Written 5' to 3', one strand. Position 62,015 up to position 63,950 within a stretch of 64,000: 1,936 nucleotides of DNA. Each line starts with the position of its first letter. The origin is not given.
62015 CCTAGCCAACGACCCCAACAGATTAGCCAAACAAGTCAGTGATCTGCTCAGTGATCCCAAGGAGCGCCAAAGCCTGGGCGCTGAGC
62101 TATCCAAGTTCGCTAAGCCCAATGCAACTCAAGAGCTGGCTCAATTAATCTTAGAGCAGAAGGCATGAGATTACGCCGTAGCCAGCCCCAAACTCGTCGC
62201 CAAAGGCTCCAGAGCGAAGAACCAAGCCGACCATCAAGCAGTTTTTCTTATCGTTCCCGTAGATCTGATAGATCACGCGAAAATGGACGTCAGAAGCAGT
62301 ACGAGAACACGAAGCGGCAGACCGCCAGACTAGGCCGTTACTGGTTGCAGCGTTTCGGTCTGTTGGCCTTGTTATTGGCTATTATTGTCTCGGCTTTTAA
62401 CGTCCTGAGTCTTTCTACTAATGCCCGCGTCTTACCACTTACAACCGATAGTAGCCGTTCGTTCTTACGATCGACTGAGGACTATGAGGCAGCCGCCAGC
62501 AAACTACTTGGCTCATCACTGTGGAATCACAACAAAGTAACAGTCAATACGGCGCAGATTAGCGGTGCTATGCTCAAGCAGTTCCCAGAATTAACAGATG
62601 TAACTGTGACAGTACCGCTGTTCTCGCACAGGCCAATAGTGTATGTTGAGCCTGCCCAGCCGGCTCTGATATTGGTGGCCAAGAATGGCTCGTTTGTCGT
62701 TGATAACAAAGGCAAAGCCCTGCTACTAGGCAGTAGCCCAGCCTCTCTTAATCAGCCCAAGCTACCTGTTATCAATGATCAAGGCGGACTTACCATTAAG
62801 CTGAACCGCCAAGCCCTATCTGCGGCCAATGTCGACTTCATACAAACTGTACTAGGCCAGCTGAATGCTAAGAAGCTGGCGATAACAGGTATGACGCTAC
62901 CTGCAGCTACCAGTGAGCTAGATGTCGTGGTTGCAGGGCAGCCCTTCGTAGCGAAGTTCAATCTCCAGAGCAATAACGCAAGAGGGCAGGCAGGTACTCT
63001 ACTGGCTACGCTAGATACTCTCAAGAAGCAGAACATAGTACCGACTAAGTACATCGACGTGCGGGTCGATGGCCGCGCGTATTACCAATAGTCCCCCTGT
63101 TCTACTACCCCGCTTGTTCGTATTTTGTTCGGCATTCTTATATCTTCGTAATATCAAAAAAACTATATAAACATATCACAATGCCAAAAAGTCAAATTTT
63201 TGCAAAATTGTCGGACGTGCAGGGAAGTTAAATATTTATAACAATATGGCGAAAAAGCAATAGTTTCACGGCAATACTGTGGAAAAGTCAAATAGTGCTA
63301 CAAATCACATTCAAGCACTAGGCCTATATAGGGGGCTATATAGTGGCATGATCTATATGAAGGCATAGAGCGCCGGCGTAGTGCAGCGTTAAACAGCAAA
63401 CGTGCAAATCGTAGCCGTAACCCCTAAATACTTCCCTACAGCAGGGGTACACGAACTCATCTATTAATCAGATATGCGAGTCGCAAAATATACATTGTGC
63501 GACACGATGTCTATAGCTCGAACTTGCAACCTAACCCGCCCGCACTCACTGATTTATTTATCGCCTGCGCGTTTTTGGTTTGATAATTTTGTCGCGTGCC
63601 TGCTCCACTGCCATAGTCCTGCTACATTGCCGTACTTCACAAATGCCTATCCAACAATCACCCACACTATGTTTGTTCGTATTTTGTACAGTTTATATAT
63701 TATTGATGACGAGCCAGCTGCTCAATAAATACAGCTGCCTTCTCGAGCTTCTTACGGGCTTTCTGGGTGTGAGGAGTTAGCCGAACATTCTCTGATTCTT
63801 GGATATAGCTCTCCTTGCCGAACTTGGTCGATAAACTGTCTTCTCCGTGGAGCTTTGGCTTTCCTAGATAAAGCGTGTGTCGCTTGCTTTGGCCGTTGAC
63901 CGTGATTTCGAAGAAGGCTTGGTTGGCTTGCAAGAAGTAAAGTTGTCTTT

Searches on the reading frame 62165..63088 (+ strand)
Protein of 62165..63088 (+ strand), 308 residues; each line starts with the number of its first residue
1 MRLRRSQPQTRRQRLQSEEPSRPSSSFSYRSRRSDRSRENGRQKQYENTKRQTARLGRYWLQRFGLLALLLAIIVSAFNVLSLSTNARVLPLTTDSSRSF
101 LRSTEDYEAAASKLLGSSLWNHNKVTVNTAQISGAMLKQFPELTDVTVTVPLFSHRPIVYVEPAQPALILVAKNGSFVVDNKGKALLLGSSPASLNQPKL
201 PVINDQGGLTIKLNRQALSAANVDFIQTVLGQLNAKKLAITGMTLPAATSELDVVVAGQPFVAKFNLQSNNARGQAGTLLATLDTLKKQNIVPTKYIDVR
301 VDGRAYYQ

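Call 41: find_encoding_contigs(protein=window:62165-63088:+, flank=10000, max_places=1)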
Protein window:62165-63088:+ (308 aa): 4 contigs read that carry it; 1 place shown.
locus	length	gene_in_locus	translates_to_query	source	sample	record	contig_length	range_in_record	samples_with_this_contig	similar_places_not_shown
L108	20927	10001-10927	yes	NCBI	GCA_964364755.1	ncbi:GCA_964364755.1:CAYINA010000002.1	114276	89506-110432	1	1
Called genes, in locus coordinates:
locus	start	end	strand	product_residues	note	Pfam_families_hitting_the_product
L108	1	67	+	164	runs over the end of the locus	PF01936:NYN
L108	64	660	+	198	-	-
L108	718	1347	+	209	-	PF00753:Lactamase_B, PF13483:Lactamase_B_3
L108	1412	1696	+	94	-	-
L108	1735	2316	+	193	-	-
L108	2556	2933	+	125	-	PF02381:MraZ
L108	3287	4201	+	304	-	PF01795:Methyltransf_5, PF13847:Methyltransf_31 (faint)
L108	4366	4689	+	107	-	-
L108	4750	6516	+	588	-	PF03717:PBP_dimer, PF00905:Transpeptidase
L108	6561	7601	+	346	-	PF00953:Glycos_transf_4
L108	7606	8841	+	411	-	PF01098:FTSW_RODA_SPOVE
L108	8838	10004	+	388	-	PF03033:Glyco_transf_28, PF04101:Glyco_tran_28_C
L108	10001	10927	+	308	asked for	-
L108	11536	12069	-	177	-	-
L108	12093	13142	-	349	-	PF04545:Sigma70_r4, PF05066:HARE-HTH (faint)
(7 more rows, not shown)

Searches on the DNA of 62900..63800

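Call 59: search_rna_families(source=window, start=62900, end=63800, threshold=evalue, max_evalue=1)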
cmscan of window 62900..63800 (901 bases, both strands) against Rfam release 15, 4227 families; matches with E-value up to 1: 1.
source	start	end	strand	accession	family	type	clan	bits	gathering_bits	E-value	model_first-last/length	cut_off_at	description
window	63036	63136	+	RF00799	mir-354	Gene; miRNA;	-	19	50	0.38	1-109/109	no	mir-354 microRNA precursor family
